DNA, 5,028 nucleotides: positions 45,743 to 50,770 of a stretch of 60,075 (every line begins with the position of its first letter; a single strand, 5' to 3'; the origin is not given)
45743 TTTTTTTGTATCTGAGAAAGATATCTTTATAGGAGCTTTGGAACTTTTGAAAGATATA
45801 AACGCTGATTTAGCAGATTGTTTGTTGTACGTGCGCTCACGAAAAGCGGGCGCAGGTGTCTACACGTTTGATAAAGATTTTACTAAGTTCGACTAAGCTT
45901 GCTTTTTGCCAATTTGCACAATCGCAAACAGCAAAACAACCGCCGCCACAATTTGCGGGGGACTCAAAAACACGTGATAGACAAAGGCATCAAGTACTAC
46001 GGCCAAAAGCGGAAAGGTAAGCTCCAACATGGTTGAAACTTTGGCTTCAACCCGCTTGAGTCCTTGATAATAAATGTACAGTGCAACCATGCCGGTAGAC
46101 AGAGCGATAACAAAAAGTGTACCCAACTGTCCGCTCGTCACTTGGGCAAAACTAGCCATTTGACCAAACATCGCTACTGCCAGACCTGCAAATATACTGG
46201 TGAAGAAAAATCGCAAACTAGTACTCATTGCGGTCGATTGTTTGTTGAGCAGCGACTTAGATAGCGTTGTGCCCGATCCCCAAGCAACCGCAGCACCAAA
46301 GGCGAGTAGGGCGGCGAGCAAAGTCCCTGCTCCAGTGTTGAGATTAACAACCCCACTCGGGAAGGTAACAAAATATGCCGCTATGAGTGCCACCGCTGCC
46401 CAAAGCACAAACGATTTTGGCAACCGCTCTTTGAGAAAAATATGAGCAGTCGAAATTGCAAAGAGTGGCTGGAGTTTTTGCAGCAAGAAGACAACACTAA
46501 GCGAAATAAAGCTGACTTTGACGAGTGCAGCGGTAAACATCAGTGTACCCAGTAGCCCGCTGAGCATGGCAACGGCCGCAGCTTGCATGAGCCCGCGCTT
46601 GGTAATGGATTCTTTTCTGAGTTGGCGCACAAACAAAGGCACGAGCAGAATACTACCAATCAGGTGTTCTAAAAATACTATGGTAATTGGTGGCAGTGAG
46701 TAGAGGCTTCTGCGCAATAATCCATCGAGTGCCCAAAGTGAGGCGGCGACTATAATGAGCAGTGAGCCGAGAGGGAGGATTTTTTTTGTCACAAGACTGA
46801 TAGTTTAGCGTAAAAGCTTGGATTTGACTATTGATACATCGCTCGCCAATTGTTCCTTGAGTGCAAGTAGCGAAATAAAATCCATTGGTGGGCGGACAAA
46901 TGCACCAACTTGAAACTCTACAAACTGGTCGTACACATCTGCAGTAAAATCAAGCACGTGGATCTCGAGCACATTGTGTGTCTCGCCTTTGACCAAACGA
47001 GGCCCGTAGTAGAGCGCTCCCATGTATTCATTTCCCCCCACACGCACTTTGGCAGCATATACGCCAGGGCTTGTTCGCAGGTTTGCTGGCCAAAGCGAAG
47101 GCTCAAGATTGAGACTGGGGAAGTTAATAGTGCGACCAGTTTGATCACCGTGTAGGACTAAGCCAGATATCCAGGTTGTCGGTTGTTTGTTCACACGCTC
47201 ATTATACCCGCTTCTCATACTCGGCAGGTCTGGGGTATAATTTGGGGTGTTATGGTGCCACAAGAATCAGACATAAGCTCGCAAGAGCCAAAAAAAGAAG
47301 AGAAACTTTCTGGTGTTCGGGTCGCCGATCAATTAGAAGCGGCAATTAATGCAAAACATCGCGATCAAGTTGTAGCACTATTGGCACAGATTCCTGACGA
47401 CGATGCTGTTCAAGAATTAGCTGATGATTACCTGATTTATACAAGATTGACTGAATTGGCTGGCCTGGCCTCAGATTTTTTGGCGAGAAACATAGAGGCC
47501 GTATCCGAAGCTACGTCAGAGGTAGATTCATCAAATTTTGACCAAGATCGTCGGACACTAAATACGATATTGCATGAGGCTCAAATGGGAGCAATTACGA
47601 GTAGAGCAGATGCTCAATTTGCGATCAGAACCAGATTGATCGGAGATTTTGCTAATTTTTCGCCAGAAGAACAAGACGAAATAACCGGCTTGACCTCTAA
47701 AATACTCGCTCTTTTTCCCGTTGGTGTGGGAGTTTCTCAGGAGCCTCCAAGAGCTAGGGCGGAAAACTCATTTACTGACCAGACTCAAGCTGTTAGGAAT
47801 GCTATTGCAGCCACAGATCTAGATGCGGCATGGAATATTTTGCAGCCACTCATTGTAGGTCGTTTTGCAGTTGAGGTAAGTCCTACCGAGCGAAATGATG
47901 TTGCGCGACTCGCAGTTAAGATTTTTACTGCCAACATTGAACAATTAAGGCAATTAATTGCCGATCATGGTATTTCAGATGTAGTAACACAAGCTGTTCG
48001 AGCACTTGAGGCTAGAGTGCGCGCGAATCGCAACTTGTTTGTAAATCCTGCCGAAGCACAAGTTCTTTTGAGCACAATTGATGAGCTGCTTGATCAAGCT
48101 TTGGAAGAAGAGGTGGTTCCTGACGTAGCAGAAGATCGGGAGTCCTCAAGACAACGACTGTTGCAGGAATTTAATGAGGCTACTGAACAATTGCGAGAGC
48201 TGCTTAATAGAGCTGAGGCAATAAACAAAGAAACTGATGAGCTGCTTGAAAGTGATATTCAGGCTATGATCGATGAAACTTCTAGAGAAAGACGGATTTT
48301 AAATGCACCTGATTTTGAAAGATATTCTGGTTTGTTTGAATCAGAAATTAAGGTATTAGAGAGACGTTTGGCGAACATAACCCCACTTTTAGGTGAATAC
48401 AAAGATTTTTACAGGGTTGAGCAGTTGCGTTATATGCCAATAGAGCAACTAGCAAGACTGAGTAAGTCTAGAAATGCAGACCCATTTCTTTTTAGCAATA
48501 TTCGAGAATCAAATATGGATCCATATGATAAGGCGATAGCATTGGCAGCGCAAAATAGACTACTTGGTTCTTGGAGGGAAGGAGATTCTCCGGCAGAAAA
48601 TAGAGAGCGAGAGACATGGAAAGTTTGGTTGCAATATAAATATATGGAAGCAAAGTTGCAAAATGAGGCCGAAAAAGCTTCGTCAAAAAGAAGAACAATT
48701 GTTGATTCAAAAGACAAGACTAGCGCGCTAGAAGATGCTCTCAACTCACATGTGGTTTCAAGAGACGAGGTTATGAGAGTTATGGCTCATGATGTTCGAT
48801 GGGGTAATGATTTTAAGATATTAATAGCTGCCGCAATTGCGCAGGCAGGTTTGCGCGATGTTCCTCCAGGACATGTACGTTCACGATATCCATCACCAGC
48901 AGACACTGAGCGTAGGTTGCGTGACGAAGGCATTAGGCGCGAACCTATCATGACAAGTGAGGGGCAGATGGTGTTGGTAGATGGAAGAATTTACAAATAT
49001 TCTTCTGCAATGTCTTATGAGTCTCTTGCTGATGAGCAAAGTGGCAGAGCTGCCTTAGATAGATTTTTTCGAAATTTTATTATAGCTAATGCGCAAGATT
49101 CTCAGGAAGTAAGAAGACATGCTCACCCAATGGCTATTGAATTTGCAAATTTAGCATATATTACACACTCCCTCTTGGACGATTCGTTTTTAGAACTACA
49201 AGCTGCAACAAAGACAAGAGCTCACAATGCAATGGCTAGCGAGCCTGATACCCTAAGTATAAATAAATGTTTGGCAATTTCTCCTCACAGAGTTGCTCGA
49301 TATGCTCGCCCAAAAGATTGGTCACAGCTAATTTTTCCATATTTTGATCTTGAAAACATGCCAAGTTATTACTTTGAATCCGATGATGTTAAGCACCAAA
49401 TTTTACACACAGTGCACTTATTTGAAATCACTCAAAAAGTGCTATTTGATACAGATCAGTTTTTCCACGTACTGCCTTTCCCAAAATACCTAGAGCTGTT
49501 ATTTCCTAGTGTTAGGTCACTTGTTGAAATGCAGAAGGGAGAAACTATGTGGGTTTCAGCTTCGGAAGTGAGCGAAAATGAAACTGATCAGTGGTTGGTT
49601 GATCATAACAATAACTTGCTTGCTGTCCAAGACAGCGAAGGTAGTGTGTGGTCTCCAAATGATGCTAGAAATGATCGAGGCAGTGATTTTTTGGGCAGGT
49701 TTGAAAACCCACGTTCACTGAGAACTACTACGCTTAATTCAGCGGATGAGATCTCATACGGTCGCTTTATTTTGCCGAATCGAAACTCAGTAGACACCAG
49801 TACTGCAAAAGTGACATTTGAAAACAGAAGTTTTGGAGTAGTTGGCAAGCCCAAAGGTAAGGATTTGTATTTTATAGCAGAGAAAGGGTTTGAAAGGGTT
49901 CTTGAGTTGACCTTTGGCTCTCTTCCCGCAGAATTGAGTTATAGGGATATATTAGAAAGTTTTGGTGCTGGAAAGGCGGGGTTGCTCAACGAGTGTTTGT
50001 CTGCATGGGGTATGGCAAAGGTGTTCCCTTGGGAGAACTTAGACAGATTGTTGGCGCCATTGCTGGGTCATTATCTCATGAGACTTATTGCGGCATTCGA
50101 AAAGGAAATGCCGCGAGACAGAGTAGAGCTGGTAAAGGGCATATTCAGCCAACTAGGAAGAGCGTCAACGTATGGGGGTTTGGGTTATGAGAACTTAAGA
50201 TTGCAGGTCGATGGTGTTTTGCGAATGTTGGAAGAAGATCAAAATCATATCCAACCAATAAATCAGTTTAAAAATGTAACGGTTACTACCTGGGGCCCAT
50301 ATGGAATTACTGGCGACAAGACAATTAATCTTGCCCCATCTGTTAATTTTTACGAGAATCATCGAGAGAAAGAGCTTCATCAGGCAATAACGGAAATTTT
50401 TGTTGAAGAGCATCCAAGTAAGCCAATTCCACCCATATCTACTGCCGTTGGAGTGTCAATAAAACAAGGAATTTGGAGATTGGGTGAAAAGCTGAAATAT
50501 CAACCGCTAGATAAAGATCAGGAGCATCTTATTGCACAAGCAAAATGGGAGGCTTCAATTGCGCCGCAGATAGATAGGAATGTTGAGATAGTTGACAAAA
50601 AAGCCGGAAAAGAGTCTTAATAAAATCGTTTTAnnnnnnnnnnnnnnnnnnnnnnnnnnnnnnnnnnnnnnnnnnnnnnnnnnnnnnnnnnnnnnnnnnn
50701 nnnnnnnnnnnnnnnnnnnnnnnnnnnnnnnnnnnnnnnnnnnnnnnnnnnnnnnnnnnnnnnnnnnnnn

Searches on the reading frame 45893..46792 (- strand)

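Call 8: search_protein_families(library=pfam, proteins=[window:45893-46792:-], max_evalue=0.001)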
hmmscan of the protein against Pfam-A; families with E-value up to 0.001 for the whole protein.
window:45893-46792:- (299 aa): 1 family
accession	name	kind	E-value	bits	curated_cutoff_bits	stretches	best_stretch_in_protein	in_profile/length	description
PF00892.27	EamA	-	1.1e-31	110.3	28.2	2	159-292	2-131/135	EamA-like transporter family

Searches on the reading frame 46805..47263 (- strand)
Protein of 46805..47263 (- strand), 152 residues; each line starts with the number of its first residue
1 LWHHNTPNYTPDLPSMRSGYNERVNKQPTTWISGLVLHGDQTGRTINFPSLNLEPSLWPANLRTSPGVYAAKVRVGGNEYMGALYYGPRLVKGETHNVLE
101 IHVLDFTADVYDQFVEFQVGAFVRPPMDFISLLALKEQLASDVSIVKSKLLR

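Call 9: search_protein_families(library=pfam, proteins=[window:46805-47263:-], max_evalue=0.001)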
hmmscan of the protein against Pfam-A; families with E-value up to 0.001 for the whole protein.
window:46805-47263:- (152 aa): 1 family
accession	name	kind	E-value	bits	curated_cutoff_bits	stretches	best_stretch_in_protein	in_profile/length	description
PF01687.23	Flavokinase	-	1.9e-25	89.9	19.6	1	32-148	7-122/124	Riboflavin kinase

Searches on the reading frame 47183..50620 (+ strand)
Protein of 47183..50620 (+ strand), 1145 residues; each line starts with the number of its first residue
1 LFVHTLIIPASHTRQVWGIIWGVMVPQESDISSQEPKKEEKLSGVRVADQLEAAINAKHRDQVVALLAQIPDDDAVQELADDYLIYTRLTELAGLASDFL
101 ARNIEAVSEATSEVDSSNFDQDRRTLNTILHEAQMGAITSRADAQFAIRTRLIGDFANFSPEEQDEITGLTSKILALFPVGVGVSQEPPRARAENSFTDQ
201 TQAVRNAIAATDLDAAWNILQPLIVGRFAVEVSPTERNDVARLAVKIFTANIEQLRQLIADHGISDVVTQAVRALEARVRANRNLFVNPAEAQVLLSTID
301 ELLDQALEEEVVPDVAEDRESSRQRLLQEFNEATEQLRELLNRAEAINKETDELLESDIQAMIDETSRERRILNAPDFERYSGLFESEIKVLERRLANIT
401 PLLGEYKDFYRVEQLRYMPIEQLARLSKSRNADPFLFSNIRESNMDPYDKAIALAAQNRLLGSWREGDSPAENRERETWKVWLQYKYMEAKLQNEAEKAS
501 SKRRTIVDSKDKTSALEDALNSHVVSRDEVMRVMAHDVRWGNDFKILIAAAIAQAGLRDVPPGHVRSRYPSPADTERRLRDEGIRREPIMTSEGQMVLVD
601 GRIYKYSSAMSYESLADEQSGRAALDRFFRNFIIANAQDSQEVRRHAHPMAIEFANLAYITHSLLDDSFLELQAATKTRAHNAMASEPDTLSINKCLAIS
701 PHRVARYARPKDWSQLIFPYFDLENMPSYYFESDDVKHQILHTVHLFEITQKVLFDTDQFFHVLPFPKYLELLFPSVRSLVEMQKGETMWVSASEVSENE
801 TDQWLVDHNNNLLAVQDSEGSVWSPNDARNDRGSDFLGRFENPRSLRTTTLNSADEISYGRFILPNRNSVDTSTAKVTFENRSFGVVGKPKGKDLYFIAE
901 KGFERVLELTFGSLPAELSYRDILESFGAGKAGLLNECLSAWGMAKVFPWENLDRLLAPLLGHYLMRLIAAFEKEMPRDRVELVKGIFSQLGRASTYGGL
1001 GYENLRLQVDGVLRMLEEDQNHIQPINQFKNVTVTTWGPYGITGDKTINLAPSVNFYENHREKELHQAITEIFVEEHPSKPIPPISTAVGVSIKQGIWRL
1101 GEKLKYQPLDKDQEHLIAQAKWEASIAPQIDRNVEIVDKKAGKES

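Call 9: search_protein_families(library=pfam, proteins=[window:47183-50620:+], max_evalue=0.001)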
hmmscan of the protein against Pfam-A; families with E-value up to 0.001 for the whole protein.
window:47183-50620:+ (1145 aa): 0 families
